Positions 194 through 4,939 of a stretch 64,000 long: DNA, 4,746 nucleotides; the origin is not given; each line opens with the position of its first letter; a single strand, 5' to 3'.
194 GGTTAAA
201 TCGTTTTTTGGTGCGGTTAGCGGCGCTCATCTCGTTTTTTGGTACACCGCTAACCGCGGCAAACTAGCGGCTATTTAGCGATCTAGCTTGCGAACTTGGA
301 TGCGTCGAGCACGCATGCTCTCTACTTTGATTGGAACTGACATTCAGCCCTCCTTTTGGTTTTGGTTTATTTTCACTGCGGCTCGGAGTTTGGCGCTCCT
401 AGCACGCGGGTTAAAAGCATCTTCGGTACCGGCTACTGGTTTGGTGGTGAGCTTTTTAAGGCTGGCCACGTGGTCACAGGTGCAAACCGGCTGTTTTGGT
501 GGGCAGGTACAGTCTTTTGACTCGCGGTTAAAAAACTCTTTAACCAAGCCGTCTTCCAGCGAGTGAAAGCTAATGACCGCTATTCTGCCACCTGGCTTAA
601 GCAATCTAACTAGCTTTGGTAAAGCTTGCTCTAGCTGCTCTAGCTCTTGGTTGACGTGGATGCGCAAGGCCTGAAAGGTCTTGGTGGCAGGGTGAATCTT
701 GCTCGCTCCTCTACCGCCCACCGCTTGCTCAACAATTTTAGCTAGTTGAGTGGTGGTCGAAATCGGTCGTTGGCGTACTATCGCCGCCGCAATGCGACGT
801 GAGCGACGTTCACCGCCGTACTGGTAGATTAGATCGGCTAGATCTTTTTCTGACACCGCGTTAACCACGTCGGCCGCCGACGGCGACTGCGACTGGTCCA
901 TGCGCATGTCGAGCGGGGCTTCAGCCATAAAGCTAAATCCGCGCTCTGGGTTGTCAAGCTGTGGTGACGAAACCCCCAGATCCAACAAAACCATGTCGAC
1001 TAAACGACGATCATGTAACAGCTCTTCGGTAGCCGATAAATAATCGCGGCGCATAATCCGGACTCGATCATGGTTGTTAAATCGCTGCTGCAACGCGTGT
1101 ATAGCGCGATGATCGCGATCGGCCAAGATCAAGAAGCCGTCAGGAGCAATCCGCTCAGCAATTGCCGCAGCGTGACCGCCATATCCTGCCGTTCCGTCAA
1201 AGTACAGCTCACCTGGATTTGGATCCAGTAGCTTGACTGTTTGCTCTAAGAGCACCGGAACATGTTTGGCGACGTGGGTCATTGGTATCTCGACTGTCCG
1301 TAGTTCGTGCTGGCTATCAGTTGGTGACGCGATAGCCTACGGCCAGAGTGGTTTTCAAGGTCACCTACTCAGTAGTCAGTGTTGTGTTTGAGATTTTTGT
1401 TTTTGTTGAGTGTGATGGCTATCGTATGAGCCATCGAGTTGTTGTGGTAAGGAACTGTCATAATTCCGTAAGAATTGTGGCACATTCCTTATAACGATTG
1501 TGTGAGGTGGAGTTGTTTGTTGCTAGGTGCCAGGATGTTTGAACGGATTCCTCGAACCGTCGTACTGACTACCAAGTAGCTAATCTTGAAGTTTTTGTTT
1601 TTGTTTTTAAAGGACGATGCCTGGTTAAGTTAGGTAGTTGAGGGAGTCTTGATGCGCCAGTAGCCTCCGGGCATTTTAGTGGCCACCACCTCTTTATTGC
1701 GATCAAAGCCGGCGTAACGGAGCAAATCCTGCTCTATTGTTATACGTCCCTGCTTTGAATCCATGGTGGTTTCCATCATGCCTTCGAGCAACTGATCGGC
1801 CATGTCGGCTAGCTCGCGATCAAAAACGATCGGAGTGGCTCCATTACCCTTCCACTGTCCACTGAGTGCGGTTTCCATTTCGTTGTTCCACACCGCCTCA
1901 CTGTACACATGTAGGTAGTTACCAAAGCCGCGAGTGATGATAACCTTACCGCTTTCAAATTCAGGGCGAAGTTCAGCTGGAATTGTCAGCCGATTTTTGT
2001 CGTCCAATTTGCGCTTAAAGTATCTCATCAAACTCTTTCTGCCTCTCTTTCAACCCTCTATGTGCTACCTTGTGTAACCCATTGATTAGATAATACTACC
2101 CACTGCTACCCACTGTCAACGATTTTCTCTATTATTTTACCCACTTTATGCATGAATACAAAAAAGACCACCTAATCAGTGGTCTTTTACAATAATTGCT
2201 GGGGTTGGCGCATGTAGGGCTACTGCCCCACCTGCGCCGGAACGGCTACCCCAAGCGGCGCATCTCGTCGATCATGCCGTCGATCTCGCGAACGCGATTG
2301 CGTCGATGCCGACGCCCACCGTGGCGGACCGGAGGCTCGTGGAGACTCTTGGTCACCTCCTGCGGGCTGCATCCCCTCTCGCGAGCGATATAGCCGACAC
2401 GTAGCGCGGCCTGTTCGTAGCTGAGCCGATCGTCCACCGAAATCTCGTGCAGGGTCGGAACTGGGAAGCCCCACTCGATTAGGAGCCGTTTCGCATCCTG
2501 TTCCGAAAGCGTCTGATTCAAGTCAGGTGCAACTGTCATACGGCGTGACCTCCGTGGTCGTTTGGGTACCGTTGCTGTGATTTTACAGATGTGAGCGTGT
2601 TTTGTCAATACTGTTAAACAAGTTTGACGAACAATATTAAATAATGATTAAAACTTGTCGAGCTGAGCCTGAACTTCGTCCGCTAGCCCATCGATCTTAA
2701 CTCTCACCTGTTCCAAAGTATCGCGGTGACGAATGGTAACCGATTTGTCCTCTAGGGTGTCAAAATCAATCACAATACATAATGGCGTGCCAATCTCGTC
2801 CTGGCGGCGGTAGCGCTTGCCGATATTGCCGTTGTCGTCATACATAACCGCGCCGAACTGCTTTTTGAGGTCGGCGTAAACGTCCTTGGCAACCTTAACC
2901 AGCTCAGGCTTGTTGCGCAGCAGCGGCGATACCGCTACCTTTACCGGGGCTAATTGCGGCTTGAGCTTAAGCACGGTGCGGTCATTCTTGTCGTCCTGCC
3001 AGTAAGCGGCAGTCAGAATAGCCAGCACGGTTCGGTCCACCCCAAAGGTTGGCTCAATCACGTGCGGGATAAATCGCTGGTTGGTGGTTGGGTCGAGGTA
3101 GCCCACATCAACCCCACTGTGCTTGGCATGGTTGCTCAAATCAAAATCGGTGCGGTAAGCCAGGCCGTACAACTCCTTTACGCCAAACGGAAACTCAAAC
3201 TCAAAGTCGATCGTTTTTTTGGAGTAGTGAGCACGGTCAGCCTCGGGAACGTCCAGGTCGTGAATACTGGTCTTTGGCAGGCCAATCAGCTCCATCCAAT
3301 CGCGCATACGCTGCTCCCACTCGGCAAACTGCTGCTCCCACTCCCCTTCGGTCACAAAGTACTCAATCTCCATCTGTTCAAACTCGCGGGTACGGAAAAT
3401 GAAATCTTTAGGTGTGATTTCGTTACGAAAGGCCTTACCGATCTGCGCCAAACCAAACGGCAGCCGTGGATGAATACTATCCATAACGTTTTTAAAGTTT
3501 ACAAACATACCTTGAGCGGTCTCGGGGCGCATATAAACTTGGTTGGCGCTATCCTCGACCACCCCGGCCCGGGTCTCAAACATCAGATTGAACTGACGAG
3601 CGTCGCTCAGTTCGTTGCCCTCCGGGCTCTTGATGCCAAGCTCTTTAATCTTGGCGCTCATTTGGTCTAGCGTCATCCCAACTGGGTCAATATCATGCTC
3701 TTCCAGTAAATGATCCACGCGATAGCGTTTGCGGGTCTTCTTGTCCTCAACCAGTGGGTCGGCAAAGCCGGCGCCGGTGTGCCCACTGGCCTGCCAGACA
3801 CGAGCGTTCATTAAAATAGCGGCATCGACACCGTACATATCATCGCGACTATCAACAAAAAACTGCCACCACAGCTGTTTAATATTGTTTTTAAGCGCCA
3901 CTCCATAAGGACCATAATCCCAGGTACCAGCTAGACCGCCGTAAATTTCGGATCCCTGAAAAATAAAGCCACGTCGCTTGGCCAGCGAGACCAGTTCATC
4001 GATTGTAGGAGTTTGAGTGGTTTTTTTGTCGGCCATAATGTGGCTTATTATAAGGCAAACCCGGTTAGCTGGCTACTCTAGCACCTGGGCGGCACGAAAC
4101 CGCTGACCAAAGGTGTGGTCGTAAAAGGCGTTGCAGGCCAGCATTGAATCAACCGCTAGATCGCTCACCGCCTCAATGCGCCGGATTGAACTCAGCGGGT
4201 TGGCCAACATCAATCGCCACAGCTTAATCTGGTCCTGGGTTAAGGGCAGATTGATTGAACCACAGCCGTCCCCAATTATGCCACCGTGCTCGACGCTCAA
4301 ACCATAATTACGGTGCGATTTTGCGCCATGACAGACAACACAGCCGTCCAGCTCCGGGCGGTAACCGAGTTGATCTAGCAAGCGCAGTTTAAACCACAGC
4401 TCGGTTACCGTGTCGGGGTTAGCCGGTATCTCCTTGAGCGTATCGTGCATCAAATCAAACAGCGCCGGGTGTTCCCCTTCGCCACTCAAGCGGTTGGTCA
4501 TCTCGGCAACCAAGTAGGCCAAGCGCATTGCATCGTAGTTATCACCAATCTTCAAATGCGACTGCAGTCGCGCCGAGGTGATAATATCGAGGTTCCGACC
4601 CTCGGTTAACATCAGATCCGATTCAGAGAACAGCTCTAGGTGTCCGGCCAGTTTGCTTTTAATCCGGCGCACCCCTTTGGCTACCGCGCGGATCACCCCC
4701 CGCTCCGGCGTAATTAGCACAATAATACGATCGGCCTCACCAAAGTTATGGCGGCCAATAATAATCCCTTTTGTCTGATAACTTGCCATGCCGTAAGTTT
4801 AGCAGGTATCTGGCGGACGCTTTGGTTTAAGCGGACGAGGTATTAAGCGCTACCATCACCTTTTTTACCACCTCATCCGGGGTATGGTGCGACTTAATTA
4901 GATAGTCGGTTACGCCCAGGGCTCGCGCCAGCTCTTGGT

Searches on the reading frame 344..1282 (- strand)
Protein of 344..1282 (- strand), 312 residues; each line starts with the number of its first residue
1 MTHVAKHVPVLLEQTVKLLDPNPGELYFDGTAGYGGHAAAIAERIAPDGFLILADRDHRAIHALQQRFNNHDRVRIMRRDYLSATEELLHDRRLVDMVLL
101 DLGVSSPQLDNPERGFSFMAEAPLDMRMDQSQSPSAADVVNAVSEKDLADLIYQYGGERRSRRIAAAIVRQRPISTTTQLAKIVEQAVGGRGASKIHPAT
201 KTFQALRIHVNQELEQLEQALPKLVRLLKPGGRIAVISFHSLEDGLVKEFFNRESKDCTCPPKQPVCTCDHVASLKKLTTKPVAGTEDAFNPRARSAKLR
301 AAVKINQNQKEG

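Call 76: search_protein_families(library=pfam, proteins=[window:344-1282:-], max_evalue=0.00001)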
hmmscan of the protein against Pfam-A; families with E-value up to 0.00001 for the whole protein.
window:344-1282:- (312 aa): 1 family
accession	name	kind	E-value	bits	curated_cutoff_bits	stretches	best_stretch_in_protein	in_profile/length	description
PF01795.25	Methyltransf_5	-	4.2e-100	335.6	27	1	6-304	3-308/309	MraW methylase family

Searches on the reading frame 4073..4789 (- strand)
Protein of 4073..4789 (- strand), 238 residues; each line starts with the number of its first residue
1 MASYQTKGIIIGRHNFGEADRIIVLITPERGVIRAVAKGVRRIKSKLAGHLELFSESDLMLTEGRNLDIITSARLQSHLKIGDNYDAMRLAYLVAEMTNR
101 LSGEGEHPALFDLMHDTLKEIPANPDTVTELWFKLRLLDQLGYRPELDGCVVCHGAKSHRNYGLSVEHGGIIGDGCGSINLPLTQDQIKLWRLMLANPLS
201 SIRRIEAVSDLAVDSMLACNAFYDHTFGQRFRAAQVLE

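Call 76: search_protein_families(library=pfam, proteins=[window:4073-4789:-], max_evalue=0.00001)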
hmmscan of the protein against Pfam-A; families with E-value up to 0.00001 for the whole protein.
window:4073-4789:- (238 aa): 2 families
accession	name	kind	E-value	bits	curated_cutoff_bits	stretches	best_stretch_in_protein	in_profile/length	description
PF11967.14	RecO_N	-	1.6e-20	73.3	27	1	1-75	1-76/80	Recombination protein O N terminal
PF02565.21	RecO_C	-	4.3e-13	49.8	22.1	1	84-231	3-153/157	Recombination protein O C terminal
